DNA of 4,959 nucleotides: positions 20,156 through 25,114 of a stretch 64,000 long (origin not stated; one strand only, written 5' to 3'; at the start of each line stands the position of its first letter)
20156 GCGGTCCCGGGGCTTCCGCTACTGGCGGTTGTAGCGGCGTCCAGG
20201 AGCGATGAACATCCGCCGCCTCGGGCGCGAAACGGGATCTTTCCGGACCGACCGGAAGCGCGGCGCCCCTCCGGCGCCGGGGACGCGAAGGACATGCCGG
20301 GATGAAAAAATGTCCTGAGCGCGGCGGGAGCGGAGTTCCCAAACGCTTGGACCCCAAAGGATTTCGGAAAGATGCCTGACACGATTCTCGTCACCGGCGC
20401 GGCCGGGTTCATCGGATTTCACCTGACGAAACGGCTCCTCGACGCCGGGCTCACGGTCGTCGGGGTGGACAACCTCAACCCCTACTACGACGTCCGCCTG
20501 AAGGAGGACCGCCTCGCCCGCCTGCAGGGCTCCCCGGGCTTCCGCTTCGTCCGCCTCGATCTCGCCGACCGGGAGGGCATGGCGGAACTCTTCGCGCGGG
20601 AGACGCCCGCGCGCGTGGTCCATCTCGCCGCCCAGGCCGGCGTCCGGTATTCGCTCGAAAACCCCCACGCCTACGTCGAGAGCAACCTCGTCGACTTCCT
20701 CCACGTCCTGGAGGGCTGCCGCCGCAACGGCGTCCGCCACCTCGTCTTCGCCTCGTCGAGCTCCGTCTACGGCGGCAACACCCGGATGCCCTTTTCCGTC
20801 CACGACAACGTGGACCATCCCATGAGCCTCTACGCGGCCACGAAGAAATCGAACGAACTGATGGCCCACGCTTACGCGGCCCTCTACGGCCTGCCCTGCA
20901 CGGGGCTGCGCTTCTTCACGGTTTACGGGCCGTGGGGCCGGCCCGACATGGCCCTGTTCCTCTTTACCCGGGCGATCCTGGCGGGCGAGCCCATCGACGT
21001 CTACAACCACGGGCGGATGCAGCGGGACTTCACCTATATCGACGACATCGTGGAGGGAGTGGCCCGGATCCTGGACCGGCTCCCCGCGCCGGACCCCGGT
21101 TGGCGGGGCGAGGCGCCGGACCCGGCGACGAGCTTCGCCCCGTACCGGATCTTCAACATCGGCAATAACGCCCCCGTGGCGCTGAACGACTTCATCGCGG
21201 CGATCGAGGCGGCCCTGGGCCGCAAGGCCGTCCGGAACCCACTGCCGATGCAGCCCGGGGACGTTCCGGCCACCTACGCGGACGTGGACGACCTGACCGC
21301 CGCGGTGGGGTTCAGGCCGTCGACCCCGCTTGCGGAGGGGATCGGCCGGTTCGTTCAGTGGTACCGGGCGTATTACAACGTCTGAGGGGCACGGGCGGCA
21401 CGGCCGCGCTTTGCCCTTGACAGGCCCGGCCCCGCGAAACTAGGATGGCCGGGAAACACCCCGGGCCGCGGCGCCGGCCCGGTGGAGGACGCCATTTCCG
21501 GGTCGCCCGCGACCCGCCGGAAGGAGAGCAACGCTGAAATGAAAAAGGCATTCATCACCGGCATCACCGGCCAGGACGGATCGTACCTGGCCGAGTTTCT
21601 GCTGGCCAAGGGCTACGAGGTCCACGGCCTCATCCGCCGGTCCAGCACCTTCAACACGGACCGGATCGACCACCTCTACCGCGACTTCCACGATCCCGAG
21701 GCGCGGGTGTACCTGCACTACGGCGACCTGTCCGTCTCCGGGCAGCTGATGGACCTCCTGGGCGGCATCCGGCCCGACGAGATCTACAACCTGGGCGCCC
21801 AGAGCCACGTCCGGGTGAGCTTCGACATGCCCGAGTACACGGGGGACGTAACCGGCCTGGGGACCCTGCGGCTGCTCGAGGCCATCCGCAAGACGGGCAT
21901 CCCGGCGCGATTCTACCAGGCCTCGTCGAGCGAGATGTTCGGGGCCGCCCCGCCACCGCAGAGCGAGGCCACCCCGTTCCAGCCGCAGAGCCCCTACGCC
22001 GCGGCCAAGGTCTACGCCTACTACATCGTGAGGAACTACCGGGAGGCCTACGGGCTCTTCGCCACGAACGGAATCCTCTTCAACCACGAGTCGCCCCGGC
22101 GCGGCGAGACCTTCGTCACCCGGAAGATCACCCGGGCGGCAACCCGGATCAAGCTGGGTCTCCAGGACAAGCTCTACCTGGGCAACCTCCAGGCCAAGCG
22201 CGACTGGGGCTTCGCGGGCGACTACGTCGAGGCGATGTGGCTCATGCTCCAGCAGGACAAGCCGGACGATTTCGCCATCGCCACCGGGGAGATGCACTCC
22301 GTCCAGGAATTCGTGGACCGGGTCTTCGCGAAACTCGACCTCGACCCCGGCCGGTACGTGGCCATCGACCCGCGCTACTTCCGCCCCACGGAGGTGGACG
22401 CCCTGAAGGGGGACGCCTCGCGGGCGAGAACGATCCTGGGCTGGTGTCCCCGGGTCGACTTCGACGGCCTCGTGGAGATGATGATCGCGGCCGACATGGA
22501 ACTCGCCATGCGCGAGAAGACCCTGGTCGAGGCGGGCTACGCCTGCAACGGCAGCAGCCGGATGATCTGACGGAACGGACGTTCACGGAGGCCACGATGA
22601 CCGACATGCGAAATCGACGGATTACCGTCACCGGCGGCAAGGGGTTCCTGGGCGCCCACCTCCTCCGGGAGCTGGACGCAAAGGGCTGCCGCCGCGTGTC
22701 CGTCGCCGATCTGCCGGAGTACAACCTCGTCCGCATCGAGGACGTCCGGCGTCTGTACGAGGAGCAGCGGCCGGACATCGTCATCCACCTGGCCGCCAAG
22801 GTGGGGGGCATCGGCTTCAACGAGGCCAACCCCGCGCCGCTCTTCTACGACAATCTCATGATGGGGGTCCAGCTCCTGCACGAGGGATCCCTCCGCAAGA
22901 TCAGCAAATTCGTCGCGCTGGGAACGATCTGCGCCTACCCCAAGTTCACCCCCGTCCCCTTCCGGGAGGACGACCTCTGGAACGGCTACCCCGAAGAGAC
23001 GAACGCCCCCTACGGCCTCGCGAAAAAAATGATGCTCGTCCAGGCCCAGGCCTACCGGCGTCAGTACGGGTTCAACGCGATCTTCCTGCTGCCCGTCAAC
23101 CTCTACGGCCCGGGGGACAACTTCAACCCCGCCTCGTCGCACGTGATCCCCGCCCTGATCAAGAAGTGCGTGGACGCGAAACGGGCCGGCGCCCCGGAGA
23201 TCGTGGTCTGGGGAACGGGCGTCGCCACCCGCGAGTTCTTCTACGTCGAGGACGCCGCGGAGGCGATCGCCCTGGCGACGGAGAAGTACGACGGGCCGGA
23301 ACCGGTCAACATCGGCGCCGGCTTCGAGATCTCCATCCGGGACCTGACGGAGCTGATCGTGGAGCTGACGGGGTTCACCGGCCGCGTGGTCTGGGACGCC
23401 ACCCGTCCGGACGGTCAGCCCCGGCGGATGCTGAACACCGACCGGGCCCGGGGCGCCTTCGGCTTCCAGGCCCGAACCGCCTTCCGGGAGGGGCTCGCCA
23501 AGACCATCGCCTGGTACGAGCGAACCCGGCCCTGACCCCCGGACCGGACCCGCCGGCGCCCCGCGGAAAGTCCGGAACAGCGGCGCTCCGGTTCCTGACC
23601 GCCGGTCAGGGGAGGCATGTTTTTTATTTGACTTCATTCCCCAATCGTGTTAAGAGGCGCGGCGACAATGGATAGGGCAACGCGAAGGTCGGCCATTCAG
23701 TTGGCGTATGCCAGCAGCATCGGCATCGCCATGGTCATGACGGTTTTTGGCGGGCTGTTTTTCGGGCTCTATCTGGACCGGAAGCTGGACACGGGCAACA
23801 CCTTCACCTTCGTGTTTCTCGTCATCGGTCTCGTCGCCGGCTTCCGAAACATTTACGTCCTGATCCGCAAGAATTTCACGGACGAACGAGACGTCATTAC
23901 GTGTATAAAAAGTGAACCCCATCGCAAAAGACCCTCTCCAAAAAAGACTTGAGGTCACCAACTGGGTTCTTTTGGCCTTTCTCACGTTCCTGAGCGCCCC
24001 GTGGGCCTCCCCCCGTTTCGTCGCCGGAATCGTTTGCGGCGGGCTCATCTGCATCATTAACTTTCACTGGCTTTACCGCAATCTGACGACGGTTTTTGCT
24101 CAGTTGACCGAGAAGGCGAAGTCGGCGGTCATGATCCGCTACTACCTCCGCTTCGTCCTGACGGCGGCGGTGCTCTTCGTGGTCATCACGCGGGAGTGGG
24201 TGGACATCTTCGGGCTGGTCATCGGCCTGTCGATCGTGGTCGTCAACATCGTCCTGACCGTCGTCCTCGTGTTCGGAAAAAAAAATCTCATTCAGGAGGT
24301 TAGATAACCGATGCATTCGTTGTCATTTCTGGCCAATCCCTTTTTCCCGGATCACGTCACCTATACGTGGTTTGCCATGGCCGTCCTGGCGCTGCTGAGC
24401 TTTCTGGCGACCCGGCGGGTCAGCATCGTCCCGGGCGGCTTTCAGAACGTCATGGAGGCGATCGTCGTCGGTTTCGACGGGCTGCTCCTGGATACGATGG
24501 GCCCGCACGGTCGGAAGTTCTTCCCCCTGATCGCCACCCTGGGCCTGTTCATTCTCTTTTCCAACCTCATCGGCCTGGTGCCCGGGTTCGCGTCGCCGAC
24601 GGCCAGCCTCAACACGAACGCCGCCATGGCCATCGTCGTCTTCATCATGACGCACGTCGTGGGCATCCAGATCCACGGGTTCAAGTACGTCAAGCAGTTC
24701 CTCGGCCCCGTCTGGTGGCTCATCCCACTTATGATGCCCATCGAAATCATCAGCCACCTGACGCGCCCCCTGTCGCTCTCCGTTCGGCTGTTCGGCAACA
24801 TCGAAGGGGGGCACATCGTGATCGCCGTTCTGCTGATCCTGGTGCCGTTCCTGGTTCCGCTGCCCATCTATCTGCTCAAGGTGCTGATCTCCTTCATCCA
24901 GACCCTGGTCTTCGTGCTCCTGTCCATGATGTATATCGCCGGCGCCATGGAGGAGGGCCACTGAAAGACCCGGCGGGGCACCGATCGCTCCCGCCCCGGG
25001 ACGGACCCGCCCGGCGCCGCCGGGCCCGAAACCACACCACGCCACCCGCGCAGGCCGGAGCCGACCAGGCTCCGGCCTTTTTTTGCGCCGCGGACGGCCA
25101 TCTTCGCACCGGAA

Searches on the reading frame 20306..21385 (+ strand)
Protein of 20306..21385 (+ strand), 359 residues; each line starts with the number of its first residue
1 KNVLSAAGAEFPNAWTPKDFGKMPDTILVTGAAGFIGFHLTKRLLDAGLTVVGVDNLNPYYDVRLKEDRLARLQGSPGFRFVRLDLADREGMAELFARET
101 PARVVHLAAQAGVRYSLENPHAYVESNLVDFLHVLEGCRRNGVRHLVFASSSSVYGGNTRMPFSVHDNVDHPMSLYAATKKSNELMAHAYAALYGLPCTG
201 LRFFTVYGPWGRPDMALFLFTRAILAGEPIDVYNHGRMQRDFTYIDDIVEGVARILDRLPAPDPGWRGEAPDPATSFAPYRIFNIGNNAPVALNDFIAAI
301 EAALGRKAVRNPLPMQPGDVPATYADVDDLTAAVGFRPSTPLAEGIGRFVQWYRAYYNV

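Call 23: search_protein_families(library=pfam, proteins=[window:20306-21385:+], max_evalue=0.001)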
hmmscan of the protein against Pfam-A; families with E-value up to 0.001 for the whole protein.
window:20306-21385:+ (359 aa): 7 families
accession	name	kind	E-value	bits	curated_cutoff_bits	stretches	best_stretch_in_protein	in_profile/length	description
PF01370.27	Epimerase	-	1.3e-57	195.4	20.9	1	27-259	1-228/240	NAD dependent epimerase/dehydratase family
PF16363.11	GDP_Man_Dehyd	-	1.8e-47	162.9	27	1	28-346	1-329/332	GDP-mannose 4,6 dehydratase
PF04321.23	RmlD_sub_bind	-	5.2e-15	55.7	27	1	26-258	2-199/287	RmlD substrate binding domain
PF01073.25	3Beta_HSD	-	2e-12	47.2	22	1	28-249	1-222/280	3-beta hydroxysteroid dehydrogenase/isomerase family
PF02719.21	Polysacc_synt_2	-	7.9e-11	42.1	20.2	1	27-250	1-211/293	Polysaccharide biosynthesis protein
PF13460.12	NAD_binding_10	-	1.1e-06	29.1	27.2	1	31-182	1-126/184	NAD(P)H-binding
PF00106.31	adh_short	-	0.00043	20.2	26.6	1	26-113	2-87/195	short chain dehydrogenase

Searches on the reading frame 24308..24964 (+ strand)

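Call 23: search_protein_families(library=pfam, proteins=[window:24308-24964:+], max_evalue=0.001)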
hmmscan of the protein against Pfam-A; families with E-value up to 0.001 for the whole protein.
window:24308-24964:+ (218 aa): 1 family
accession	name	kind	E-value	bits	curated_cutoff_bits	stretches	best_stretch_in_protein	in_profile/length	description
PF00119.25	ATP-synt_A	-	6.5e-56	190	33.9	1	18-210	2-216/217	ATP synthase A chain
